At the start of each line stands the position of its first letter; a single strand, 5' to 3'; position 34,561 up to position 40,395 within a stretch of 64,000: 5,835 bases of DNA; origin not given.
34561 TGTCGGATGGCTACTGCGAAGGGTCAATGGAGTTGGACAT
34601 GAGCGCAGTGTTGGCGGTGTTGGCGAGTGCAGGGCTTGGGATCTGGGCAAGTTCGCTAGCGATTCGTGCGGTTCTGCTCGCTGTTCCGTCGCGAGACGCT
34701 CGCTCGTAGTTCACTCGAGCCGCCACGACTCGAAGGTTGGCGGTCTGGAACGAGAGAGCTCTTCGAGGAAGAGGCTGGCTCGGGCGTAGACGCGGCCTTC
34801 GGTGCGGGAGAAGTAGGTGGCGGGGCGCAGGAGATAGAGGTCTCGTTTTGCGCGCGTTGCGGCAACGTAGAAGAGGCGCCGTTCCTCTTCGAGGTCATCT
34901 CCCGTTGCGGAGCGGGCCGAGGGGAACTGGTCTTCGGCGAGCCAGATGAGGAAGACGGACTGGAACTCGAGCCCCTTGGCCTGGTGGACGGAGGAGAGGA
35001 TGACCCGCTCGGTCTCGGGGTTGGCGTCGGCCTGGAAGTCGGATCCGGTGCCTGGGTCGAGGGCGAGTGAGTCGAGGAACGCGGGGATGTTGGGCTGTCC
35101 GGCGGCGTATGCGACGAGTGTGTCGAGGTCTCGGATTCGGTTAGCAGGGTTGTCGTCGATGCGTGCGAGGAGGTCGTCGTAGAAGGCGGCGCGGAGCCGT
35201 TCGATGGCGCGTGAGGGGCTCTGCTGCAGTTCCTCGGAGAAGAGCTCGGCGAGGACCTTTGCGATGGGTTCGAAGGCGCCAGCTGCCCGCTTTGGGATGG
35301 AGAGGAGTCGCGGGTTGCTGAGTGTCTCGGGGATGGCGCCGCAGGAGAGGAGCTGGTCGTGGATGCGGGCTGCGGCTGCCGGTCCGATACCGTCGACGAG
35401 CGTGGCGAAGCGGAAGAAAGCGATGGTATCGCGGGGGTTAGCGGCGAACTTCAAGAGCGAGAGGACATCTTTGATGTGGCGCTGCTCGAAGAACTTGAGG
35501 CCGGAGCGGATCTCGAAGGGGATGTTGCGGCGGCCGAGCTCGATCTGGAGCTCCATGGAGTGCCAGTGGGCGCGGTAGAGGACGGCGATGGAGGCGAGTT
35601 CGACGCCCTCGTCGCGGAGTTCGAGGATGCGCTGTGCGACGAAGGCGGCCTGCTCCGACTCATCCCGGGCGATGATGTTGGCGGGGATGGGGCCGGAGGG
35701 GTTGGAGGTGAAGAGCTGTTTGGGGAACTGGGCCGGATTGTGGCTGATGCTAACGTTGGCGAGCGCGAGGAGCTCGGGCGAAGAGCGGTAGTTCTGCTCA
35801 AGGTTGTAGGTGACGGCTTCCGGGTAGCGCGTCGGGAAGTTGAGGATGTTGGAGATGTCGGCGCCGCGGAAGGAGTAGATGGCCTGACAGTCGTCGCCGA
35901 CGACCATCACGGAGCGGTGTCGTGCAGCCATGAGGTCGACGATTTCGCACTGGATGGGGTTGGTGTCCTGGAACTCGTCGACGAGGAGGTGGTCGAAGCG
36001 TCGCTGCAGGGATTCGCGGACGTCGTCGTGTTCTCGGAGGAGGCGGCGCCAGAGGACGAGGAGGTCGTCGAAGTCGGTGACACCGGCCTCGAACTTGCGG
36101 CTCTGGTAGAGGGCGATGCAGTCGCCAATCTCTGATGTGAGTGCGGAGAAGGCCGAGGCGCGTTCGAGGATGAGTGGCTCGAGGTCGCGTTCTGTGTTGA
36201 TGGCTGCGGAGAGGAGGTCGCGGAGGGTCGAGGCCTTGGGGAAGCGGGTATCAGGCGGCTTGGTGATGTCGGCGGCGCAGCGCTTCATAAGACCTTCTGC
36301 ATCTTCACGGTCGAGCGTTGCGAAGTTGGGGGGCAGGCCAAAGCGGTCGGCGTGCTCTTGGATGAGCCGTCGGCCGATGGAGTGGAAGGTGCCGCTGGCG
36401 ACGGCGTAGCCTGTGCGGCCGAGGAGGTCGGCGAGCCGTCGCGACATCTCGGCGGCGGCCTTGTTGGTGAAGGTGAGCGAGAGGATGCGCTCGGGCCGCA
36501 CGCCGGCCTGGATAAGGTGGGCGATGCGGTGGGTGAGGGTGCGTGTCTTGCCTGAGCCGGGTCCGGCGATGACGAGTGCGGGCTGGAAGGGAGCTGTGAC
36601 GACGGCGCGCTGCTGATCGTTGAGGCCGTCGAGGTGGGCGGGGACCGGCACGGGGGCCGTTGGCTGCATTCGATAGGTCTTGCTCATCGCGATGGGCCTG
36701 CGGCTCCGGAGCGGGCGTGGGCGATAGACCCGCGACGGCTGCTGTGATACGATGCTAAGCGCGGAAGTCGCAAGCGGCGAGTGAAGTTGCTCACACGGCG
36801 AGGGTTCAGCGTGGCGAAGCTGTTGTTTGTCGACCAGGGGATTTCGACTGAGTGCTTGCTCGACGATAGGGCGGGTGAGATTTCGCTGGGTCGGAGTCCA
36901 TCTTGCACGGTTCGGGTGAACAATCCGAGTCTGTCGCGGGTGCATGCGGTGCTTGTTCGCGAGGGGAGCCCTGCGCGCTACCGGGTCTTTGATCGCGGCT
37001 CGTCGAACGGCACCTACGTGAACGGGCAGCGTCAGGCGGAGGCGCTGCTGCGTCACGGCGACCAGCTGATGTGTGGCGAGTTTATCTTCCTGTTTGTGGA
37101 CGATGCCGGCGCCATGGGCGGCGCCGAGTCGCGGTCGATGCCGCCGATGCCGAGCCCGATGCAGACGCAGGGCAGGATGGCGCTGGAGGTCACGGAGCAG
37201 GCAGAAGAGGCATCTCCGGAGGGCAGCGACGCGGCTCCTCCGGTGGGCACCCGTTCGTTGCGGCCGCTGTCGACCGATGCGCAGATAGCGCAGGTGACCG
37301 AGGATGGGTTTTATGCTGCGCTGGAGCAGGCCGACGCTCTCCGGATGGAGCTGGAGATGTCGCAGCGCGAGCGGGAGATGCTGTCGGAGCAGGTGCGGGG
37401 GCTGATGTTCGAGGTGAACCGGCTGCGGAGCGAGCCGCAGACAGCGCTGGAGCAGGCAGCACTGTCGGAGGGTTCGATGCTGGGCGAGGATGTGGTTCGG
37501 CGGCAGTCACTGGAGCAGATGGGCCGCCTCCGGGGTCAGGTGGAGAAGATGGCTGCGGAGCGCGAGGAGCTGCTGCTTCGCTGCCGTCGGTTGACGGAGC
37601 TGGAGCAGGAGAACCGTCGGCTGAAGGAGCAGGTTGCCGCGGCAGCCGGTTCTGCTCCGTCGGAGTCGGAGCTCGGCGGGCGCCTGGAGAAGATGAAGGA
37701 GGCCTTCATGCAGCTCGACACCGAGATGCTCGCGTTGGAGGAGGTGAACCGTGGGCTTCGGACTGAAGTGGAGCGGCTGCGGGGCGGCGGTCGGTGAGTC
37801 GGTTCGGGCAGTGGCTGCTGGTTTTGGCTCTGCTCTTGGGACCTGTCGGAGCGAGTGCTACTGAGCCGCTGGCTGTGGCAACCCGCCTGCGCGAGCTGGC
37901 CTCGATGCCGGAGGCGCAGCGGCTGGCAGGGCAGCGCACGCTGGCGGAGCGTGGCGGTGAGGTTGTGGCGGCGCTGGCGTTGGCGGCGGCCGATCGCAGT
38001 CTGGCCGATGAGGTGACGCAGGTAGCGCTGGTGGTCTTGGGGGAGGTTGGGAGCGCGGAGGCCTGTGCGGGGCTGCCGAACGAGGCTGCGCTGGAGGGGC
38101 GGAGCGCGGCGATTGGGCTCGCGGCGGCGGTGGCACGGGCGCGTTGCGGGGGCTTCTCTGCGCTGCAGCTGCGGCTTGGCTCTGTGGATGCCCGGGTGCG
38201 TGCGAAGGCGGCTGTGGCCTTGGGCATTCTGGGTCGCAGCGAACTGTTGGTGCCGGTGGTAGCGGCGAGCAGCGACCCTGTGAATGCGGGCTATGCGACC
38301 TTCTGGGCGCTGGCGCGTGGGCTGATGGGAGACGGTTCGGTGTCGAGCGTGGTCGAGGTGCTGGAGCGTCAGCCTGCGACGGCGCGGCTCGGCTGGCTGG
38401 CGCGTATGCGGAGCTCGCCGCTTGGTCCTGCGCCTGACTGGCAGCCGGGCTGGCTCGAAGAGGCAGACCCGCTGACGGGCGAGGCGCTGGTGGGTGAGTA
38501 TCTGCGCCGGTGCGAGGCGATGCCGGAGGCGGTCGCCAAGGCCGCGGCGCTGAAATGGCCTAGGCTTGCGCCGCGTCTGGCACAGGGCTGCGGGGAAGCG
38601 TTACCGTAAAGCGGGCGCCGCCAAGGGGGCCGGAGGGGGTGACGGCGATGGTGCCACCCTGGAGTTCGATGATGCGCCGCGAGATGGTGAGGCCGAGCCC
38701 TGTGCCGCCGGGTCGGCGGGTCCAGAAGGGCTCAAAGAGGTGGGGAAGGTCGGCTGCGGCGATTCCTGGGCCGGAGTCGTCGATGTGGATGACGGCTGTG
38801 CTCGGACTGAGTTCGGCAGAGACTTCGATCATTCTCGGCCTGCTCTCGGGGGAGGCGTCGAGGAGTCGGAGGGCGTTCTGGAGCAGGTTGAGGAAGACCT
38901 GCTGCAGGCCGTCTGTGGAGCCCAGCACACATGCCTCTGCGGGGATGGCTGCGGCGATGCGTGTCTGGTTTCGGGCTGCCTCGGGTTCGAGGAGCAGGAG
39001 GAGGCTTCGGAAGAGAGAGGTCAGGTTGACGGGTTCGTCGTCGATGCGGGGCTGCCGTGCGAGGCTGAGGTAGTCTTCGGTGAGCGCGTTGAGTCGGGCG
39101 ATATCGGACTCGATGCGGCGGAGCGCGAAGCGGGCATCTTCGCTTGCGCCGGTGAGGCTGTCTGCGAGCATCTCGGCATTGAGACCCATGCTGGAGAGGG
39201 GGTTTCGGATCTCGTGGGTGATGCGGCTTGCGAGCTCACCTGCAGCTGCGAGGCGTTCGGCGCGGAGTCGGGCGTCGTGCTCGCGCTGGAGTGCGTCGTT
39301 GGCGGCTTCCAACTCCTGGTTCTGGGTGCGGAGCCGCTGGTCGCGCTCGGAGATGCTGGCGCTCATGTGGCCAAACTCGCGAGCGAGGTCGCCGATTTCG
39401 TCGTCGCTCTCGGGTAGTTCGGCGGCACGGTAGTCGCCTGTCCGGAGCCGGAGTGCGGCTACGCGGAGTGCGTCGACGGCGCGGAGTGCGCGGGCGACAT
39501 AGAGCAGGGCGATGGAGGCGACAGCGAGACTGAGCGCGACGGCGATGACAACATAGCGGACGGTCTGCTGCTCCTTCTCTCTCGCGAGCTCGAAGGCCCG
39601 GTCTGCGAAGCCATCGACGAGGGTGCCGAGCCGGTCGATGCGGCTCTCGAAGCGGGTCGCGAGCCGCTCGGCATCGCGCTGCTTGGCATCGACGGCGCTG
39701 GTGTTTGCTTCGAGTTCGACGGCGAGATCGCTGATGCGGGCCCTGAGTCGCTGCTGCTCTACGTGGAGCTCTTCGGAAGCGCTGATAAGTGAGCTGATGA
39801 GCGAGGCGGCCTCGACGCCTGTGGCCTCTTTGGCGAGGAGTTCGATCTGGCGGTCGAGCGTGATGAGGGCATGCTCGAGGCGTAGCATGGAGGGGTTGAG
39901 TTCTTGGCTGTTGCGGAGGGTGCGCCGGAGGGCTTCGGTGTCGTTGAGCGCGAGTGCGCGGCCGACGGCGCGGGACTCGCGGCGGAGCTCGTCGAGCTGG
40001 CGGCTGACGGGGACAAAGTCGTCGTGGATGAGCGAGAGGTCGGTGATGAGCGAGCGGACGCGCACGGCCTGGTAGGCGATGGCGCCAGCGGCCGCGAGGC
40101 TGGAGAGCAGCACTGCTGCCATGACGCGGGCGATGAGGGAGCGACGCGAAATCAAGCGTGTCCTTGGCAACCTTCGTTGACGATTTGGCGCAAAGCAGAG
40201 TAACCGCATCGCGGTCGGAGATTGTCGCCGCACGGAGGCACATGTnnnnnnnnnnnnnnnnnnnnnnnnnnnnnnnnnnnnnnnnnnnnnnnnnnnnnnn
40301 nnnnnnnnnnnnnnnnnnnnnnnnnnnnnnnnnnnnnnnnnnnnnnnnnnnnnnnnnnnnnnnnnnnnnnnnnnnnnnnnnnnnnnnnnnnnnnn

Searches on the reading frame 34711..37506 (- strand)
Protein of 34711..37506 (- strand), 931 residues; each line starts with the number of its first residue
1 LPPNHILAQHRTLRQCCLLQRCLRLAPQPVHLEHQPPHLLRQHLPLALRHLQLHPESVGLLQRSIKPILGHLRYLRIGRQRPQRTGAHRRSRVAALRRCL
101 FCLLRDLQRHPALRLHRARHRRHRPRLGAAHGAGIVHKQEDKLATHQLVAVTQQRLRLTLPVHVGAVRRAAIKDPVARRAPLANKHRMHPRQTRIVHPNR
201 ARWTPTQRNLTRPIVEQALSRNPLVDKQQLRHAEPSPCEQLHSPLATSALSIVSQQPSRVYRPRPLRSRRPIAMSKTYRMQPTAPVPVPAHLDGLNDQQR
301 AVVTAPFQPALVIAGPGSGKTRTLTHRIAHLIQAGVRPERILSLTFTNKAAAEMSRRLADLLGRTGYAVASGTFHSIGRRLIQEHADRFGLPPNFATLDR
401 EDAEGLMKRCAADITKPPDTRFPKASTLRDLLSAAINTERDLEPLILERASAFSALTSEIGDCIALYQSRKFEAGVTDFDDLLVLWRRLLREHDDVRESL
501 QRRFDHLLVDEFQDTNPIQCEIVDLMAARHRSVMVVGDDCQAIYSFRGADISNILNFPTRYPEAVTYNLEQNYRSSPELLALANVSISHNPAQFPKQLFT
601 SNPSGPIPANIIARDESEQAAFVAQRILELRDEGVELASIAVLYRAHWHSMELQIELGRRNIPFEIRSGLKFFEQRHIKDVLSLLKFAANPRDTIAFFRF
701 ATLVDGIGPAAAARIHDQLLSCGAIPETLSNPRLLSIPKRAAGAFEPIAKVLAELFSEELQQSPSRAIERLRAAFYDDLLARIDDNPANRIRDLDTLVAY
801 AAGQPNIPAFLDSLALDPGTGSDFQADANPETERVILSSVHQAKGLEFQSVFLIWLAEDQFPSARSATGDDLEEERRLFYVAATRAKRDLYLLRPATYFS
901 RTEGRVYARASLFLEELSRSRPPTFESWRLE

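Call 35: search_protein_families(library=pfam, proteins=[window:34711-37506:-], max_evalue=0.001)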
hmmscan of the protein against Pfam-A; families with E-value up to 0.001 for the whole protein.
window:34711-37506:- (931 aa): 7 families
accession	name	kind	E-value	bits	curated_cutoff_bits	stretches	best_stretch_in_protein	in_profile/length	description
PF00580.27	UvrD-helicase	-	1.1e-74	251.9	23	1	295-561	1-270/271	UvrD/REP helicase N-terminal domain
PF13361.12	UvrD_C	-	7.6e-52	177.3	25.6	2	744-892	212-345/350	UvrD-like helicase C-terminal domain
PF13245.12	AAA_19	-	2.9e-23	83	25.1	1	298-547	1-134/134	AAA domain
PF13538.12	UvrD_C_2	-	1.7e-10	41.1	27.4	1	837-893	4-52/52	UvrD-like helicase C-terminal domain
PF01443.25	Viral_helicase1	-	1.5e-08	35.2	21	0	812-893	160-227/228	Viral superfamily 1 RNA helicase core domain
PF13604.12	AAA_30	-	6.3e-06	26.5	27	0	295-358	2-66/191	AAA domain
PF13086.12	AAA_11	-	7.1e-05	23.1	27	1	295-360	2-74/257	AAA domain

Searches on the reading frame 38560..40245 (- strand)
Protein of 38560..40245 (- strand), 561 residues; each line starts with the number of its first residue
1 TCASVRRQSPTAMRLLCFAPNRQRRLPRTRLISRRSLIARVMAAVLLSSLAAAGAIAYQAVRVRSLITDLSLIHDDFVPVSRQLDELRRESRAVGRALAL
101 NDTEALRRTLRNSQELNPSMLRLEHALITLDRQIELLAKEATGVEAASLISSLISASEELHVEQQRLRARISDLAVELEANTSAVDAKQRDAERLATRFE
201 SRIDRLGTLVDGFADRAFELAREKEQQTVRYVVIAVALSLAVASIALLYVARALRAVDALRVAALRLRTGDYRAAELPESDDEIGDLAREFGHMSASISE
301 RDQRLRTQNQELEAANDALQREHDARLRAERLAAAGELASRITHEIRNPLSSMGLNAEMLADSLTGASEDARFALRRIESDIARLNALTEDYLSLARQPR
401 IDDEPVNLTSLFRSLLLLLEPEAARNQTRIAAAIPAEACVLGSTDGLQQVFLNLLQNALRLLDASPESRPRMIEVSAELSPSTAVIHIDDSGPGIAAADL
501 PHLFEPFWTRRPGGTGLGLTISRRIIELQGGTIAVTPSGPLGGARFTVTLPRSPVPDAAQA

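Call 35: search_protein_families(library=pfam, proteins=[window:38560-40245:-], max_evalue=0.001)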
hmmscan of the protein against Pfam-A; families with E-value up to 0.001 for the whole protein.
window:38560-40245:- (561 aa): 3 families
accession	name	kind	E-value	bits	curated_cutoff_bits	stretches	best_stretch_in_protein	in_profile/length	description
PF02518.31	HATPase_c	-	7.9e-24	84.7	26.4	1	444-552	3-109/111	Histidine kinase-, DNA gyrase B-, and HSP90-like ATPase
PF00512.31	HisKA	-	1.2e-12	48.1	26.9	1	336-397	3-62/66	His Kinase A (phospho-acceptor) domain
PF00672.30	HAMP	-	4.3e-06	27.4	25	1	251-299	4-52/53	HAMP domain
